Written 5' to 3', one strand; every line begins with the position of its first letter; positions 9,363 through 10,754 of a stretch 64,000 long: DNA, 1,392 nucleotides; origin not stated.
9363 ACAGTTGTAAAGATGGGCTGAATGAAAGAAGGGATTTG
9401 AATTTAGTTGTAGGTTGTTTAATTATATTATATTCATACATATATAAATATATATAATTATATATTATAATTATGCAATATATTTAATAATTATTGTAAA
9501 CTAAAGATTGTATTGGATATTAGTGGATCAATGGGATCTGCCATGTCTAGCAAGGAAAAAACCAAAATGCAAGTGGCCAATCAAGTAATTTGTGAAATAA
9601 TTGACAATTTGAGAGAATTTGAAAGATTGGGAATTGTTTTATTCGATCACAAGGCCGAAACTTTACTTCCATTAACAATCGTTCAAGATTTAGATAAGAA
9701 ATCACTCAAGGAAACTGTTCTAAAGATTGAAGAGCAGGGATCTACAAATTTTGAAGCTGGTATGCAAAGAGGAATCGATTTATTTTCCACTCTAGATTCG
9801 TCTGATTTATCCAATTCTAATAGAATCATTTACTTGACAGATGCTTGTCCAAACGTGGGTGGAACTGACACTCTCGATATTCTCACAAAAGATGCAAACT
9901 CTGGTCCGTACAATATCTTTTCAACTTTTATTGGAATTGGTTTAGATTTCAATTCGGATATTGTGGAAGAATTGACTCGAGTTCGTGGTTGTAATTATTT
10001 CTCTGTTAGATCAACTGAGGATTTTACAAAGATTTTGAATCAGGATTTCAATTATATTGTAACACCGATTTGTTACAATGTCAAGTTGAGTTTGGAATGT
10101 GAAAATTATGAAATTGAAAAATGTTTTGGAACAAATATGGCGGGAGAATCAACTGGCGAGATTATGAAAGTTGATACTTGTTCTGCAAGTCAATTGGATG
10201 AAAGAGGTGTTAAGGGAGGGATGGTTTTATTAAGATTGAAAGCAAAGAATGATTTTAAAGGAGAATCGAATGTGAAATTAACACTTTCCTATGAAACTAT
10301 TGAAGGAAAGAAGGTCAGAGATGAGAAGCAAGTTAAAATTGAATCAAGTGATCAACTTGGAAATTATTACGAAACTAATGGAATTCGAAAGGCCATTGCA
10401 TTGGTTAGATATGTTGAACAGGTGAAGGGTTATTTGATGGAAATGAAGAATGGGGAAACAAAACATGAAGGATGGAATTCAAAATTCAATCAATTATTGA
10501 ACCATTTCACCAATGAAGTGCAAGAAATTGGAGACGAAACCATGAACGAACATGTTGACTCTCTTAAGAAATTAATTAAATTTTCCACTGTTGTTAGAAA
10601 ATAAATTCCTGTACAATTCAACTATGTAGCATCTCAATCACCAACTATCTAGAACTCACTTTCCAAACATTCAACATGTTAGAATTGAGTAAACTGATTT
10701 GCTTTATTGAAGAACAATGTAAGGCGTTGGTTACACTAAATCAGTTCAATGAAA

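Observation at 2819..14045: Two DUF4116-like repeat proteins, one with an atypical kinase domain (DFD, odd Gly-loop), flanking a 7-kb segment in convergent orientation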

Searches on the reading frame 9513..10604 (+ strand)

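Call 3: search_protein_families(library=pfam, proteins=[window:9513-10604:+], max_evalue=0.01)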
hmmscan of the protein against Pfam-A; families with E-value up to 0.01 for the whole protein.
window:9513-10604:+ (363 aa): 3 families
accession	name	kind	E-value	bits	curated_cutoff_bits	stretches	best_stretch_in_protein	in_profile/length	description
PF13519.12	VWA_2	-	5.7e-11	43.4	27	1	1-110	5-105/107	von Willebrand factor type A domain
PF00092.34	VWA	-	1.4e-08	35.6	23.8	1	2-176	7-173/174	von Willebrand factor type A domain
PF13768.12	VWA_3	-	0.0019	18.7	27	1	12-155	10-146/155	von Willebrand factor type A domain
